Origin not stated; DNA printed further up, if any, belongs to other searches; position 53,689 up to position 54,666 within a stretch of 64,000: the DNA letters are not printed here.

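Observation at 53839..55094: Lower-GC three-gene module: VapB-like RHH protein without a PIN partner, an 83-aa unknown, and a 3-TM membrane protein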

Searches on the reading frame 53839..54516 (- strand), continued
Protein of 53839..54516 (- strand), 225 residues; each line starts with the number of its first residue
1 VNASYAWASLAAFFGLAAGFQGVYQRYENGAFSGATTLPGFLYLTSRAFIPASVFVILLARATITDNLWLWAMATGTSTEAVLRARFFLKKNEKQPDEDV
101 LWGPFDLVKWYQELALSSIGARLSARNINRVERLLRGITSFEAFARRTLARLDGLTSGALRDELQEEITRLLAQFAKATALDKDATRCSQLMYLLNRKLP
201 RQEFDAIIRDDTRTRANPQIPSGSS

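Call 61: search_protein_families(library=pfam, alignment_id=A6, max_evalue=0.01)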
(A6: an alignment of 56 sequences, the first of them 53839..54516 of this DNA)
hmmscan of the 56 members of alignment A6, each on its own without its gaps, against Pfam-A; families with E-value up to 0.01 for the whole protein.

A. member 1, window:53839-54516:- (225 aa): 0 families

B. families by the number of members that match (of 56 scanned): 1 family
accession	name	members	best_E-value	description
PF09877.14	EhaL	1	0.0011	Energy-converting hydrogenase subunit EhaL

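Call 62: search_solved_structures(query=A6, max_evalue=10)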
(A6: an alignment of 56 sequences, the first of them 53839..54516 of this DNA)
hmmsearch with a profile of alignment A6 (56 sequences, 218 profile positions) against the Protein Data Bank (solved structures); distinct sequences matched with E-value up to 10: 14.
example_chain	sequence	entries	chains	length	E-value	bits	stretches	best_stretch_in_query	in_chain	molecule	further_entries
5cwb_A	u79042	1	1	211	0.18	14.6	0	121-210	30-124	Designed helical repeat protein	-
6m97_A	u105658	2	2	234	0.56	12.9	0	138-189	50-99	Chimera protein of High affinity copper uptake protein 1 and Soluble cytochrome b562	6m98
9g9a_B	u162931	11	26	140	0.83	12.4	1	142-212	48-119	CRISPR system Cms protein Csm2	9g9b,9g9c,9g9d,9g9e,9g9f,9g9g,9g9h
2ve7_A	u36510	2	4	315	1.5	11.5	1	132-210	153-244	KINETOCHORE PROTEIN HEC1, KINETOCHORE PROTEIN SPC25 | NDC80-SPC25 chimera protein, Chain B from PDB 2VE7 (Ndc80 bonsai)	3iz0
1q1v_A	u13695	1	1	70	1.5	11.5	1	124-174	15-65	DEK protein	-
9drl_A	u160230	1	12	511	1.5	11.5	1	121-211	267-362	T33-549_B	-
8ard_A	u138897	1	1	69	2.4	10.8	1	122-183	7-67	Unconventional myosin-VI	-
8p4y_A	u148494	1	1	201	2.7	10.7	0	131-186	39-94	Protein origami triangle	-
5nbn_G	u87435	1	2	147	3.6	10.3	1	120-204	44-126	Putative DNA helicase INO80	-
5cog_A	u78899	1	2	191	4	10.1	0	158-203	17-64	IRC4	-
9nzg_A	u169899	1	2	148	4.4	10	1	120-200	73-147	De novo designed protein, EPIC Q51N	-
9ugr_A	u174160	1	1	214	5.9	9.6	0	142-194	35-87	Syn-F4-Link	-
9nze_A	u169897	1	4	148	6.3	9.5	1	120-200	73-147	De novo designed protein, EPIC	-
1s94_A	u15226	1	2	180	8.6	9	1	128-201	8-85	s-syntaxin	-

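Call 63: search_protein_families(library=phrogs, proteins=[window:53839-54516:-, P0130, P0187, P0200, P0247], max_evalue=0.1)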
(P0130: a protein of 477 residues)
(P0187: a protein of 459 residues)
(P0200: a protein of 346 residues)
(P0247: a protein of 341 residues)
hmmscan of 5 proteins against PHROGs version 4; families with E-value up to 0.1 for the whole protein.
window:53839-54516:- (225 aa): 0 families

P0130 (477 aa): 0 families

P0187 (459 aa): 0 families

P0200 (346 aa): 0 families

P0247 (341 aa): 0 families

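Call 64: search_protein_families(library=pfam, proteins=[P0130, P0187, P0200, P0247, P0254, P0263, P0160, P0202, P0259, P0266], max_evalue=0.1)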
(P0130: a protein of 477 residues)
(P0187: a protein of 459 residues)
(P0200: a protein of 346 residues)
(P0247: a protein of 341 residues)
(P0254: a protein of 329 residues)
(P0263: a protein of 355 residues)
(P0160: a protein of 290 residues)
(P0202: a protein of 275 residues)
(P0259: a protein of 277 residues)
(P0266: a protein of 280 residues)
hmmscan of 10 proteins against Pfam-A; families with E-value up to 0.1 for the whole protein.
P0130 (477 aa): 0 families

P0187 (459 aa): 0 families

P0200 (346 aa): 2 families
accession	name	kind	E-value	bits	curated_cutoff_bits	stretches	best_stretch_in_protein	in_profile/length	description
PF19808.4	DUF6291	-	0.077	13.6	27.2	0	267-294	10-37/79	Family of unknown function (DUF6291)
PF06861.16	BALF1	-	0.092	12.9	25.8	0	124-179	122-178/184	BALF1 protein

P0247 (341 aa): 0 families

P0254 (329 aa): 1 family
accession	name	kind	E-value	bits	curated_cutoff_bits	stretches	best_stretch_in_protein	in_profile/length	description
PF05525.19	Branch_AA_trans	-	0.016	14.6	22.3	1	62-105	311-354/429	Branched-chain amino acid transport protein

P0263 (355 aa): 0 families

P0160 (290 aa): 1 family
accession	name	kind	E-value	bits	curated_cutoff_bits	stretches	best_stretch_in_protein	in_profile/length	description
PF13886.12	TM7S3_TM198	-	0.078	13.1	29.2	0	34-137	13-108/199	TM7S3/TM198-like domain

P0202 (275 aa): 1 family
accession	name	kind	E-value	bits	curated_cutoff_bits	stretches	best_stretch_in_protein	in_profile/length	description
PF13620.12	CarboxypepD_reg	-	0.003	18.3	32.3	1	7-44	30-68/82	Carboxypeptidase regulatory-like domain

P0259 (277 aa): 2 families
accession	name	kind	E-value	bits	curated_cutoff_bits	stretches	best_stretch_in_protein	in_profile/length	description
PF20975.2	DGCcoil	-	0.013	15.1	26.7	1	151-223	53-126/359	DGC-associated coil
PF06160.17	EzrA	-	0.065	11.9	39.6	1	147-252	81-184/557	Septation ring formation regulator, EzrA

P0266 (280 aa): 0 families

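Call 65: list_cluster_members(proteins=[P0001, P0006, P0138, P0037, P0154, P0155, P0157, P0158, P0159, P0161])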
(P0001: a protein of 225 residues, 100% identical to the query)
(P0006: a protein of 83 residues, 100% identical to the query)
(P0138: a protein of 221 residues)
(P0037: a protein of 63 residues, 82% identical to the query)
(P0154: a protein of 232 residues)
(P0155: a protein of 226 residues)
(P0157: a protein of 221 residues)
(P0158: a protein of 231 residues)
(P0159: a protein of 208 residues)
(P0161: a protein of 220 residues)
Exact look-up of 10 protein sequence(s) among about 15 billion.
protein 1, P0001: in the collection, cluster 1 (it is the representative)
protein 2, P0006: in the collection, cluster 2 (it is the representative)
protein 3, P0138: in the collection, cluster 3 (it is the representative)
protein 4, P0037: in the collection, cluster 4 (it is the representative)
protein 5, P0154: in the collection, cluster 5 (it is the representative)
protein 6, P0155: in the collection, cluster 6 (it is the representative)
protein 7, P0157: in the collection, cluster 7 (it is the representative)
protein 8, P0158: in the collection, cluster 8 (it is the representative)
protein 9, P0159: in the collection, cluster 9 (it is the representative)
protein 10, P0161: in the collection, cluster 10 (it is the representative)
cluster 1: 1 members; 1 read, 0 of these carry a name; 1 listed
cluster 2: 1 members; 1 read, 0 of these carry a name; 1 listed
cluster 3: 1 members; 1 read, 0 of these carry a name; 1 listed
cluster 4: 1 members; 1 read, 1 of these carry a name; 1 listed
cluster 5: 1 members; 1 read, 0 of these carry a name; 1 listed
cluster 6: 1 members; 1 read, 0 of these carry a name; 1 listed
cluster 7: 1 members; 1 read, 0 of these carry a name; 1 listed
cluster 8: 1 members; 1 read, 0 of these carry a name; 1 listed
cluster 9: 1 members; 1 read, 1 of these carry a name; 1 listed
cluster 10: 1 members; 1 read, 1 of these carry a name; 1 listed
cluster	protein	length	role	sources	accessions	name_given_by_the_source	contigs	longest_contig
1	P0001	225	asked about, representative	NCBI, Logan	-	-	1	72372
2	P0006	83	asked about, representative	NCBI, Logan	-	-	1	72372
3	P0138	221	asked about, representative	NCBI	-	-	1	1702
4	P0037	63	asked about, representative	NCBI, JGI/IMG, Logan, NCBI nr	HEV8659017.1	MAG TPA: type II toxin-antitoxin system VapB family antitoxin [Thermoanaerobaculia ... | Arc/MetJ family transcription regulator | type II toxin-antitoxin system VapB family antitoxin [Thermoanaerobaculia bacterium]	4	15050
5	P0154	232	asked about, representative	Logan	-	-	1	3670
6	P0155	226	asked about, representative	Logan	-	-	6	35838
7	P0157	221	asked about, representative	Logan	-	-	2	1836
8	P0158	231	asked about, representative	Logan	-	-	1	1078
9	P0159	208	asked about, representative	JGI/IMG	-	hypothetical protein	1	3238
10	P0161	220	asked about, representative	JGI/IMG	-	hypothetical protein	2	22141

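Call 79: search_dna_similar(query=window:53839-54516:-, collection=plasmids, mode=protein, max_evalue=0.01)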
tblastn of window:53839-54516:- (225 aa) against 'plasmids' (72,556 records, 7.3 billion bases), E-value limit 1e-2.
No match.

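Call 80: search_dna_similar(query=window:53839-54516:-, collection=phages, mode=protein, max_evalue=0.01)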
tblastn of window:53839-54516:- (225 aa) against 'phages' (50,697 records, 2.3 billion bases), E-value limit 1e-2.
No match.

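Call 81: find_related_loci(query=A2, collection=viral_contigs, flank=8000)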
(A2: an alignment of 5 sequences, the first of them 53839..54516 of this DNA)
Query A2 (225 aa) in viral_contigs; peptide patterns used: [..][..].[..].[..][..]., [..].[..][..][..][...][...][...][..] (x = any residue, [..] = any of these).
50 stretches matched a pattern, but none encodes a relative of the query by tblastn (E <= 1e-3).

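Call 83: find_related_loci(query=A10, collection=viral_contigs, flank=8000)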
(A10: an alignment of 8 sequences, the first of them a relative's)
Query A10 (221 aa) in viral_contigs; peptide patterns used: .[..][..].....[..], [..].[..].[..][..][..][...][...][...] (x = any residue, [..] = any of these).
37 stretches matched a pattern, but none encodes a relative of the query by tblastn (E <= 1e-3).

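Call 88: search_protein_families(library=pfam, proteins=[L013:1249-1692:+, L013:1700-2770:+, L013:2701-4083:+, L001:5121-5585:+, L019:7065-7430:+, L017:7408-7761:+, L018:9102-9566:-], max_evalue=0.01)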
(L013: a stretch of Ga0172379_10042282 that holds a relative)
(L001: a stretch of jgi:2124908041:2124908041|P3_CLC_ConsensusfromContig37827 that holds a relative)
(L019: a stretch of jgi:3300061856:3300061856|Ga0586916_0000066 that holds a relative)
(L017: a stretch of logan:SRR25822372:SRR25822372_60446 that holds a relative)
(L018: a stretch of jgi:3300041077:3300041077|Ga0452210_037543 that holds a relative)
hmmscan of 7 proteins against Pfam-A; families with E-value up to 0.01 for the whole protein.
L013:1249-1692:+ (147 aa): 0 families

L013:1700-2770:+ (356 aa): 0 families

L013:2701-4083:+ (460 aa): 0 families

L001:5121-5585:+ (154 aa): 0 families

L019:7065-7430:+ (121 aa): 2 families
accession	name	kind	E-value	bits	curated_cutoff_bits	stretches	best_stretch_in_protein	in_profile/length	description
PF03259.23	Robl_LC7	-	0.00034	20.7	23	1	9-82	8-78/91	Roadblock/LC7 domain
PF08923.16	MAPKK1_Int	-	0.00077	19.7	25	1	3-102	4-99/119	Mitogen-activated protein kinase kinase 1 interacting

L017:7408-7761:+ (117 aa): 4 families
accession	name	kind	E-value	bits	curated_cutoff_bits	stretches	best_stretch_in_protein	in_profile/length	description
PF12728.13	HTH_17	-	7.6e-13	48.9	27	1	6-55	1-49/51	Helix-turn-helix domain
PF13411.12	MerR_1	-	5.7e-06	26.8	21.6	1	7-49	1-43/69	MerR HTH family regulatory protein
PF00376.29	MerR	-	3.5e-05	24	28.2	1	8-44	1-38/38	MerR family regulatory protein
PF01710.22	HTH_Tnp_IS630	-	0.0078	16.7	21.3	0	10-56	22-68/119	Transposase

L018:9102-9566:- (154 aa): 0 families

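Call 89: search_protein_families(library=padloc, proteins=[L013:1249-1692:+, L013:1700-2770:+, L013:2701-4083:+, P0132, P0137, P0147, L012:247-474:+, L019:7645-7917:+, L017:7761-7988:+, P0130], max_evalue=0.01)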
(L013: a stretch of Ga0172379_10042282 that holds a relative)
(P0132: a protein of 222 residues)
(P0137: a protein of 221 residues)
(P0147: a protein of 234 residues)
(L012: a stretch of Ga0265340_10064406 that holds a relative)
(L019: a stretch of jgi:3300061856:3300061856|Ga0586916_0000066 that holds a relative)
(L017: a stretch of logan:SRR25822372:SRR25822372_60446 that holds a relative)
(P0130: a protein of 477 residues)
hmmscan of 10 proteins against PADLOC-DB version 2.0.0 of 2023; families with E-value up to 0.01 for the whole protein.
L013:1249-1692:+ (147 aa): 0 families

L013:1700-2770:+ (356 aa): 0 families

L013:2701-4083:+ (460 aa): 0 families

P0132 (222 aa): 0 families

P0137 (221 aa): 0 families

P0147 (234 aa): 0 families

L012:247-474:+ (75 aa): 1 family
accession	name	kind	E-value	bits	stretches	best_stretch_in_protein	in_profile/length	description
PDLC00558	JetA3|JetA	-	0.01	12.6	1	4-65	372-435/511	Unknown function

L019:7645-7917:+ (90 aa): 0 families

L017:7761-7988:+ (75 aa): 0 families

P0130 (477 aa): 0 families

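Call 97: fold_search(model_id=the predicted structure, library=pdb)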
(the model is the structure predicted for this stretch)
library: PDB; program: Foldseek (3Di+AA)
matches with E <= 10: 9; with E <= 0.001: 0
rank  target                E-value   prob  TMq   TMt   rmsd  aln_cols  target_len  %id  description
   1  8bxu                  4.4e+00  0.33  0.15  0.26   4.0        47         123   26  Crystal structure of Odorant Binding Protein 5 from Anopheles gambiae (AgamOBP5) with MPD (2-Methyl-2,4-pentanediol) (released 2023-03-22)
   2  2hps                  4.7e+00  0.09  0.15  0.18   8.0        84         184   19  Crystal structure of coelenterazine-binding protein from Renilla Muelleri (released 2007-01-09)
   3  9j00_A                5.7e+00  0.10  0.13  0.27  11.1        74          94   16  Crystal Structure Sensory Appendage Protein 2 from Anopheles culicifacies in space group P21 with three molecules per  (released 2025-08-06)
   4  3lof_E                6.0e+00  0.54  0.24  0.60   4.8        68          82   12  C-terminal domain of human heat shock 70kDa protein 1B. (released 2010-02-16)
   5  9iw4                  6.3e+00  0.09  0.13  0.26  11.1        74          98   16  Crystal Structure Sensory Appendage Proteins 2 from Anopheles culicifacies (released 2026-01-28)
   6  9el0_A                9.3e+00  0.02  0.17  0.10  14.9       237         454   14  ML2-SA1 bound TRPML2 in a pre-open state (released 2025-06-18)
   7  7tfk_B                9.7e+00  0.16  0.20  0.15   3.6        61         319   15  Atomic model of S. cerevisiae clamp loader RFC bound to two DNA molecules, one at the 5'-recessed end and the other at (released 2022-11-16)
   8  8x5d_D                9.7e+00  0.08  0.17  0.27   9.6        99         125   16  The cryo-EM structure of the Mycobacterium tuberculosis CRISPR-Csm complex (released 2024-03-06)
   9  9fqr_FQ               9.7e+00  0.02  0.14  0.15  30.1       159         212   18  96-nm repeat of axonemal doublet microtubules from bovine sperm (released 2025-03-26)
